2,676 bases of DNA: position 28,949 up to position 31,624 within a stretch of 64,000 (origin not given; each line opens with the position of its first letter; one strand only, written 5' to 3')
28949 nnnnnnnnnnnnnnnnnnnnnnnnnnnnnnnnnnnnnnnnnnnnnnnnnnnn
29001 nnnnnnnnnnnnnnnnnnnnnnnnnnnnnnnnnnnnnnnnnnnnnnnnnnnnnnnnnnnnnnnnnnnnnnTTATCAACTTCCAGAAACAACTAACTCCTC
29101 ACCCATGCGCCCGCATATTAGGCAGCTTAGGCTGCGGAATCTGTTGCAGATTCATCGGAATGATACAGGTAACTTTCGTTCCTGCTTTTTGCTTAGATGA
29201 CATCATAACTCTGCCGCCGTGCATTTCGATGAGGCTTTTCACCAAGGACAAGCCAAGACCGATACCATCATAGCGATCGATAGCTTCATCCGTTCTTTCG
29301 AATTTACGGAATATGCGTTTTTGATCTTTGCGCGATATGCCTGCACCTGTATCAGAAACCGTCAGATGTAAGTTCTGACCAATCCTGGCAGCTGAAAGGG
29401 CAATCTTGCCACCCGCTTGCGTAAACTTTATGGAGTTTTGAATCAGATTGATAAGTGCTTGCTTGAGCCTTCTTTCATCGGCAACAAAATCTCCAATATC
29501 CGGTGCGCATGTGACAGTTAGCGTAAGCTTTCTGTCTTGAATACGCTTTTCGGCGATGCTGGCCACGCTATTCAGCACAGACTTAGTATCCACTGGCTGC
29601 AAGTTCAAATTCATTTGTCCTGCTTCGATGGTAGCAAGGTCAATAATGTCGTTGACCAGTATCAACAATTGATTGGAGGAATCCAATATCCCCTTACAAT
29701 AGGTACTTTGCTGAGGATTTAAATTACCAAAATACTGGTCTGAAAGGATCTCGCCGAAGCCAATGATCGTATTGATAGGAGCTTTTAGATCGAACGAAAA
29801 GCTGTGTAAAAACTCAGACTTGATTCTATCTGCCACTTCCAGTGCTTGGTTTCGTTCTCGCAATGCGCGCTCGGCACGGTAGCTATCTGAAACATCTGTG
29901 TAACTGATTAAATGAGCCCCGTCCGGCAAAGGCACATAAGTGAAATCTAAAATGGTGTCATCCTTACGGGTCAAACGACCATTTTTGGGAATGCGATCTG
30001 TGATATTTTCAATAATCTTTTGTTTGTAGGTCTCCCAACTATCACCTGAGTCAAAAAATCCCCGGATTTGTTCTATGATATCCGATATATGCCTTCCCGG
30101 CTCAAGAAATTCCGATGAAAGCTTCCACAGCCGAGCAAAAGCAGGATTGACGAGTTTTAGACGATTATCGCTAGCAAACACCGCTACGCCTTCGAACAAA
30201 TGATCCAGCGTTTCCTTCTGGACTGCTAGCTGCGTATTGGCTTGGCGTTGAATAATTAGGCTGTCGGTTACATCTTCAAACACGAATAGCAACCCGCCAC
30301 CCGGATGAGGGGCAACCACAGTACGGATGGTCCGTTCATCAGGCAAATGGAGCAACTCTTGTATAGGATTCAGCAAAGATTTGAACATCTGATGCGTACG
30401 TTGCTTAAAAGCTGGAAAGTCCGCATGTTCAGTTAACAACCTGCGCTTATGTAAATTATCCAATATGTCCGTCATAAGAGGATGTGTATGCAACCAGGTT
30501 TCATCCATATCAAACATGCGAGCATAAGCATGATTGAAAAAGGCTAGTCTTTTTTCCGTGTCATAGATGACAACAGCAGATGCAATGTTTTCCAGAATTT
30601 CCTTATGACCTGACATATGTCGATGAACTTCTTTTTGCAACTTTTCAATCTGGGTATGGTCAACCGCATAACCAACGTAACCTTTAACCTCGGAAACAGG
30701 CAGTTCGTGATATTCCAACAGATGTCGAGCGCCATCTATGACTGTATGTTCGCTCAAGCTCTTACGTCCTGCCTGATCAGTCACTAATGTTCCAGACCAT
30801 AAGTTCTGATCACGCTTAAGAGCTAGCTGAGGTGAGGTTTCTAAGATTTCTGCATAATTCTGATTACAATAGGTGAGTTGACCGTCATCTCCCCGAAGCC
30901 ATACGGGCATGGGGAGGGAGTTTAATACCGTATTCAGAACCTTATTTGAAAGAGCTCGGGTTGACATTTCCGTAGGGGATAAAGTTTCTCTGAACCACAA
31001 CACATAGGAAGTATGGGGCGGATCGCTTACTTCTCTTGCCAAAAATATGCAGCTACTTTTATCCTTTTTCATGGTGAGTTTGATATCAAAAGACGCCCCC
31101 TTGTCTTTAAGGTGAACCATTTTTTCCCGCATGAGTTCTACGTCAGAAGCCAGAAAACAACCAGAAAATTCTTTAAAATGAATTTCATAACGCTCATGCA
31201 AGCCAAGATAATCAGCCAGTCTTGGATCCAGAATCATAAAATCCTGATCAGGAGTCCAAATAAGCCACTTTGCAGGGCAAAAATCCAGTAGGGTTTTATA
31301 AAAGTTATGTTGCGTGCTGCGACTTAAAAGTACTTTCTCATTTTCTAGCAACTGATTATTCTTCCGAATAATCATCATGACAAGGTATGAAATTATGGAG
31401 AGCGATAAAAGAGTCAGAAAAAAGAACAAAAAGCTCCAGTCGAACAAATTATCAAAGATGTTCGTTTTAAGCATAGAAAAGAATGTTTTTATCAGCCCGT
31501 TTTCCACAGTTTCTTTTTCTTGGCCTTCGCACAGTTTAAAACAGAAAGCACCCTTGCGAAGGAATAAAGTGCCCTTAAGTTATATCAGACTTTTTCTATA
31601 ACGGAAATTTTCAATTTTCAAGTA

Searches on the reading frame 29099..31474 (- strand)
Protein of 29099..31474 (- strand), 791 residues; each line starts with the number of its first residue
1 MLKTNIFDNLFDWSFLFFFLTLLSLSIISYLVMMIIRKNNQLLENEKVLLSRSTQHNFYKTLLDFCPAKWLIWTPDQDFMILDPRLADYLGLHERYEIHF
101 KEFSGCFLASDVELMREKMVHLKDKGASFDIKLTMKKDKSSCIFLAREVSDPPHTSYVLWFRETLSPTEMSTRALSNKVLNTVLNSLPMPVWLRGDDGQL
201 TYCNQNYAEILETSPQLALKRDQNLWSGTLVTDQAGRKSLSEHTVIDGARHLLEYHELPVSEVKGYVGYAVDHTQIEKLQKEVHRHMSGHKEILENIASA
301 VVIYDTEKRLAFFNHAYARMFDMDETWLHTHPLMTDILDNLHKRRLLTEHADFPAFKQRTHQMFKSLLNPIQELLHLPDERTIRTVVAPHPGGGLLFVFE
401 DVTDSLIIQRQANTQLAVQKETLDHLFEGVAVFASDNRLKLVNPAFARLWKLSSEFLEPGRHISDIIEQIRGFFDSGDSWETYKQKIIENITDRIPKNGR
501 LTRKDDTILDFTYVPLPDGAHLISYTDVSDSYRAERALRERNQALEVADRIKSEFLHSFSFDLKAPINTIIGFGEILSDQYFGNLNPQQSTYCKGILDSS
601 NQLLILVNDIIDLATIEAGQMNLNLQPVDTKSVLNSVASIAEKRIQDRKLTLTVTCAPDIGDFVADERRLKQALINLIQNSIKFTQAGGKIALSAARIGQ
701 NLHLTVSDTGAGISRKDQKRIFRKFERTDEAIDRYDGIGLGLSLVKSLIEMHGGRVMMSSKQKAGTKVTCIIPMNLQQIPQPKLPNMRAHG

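Call 21: search_protein_families(library=pfam, proteins=[window:29099-31474:-], max_evalue=0.01)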
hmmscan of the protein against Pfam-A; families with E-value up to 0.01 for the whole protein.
window:29099-31474:- (791 aa): 7 families
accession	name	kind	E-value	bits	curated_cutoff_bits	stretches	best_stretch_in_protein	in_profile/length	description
PF12860.13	PAS_7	-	9.8e-35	119.6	27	2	423-535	1-114/115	PAS fold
PF02518.31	HATPase_c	-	1.1e-25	90.7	26.4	1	666-774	2-109/111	Histidine kinase-, DNA gyrase B-, and HSP90-like ATPase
PF13188.13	PAS_8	-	4.3e-15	55.4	21.8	2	180-218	3-38/65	PAS domain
PF00512.31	HisKA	-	1e-10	42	26.9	1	552-619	2-66/66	His Kinase A (phospho-acceptor) domain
PF08448.16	PAS_4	-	6.2e-07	30.1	23.1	0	184-221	1-38/110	PAS fold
PF00989.32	PAS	-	2.4e-06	28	22.6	0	182-216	5-39/113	PAS fold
PF13589.12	HATPase_c_3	-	0.0035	17.8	25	1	670-729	3-60/137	Histidine kinase-, DNA gyrase B-, and HSP90-like ATPase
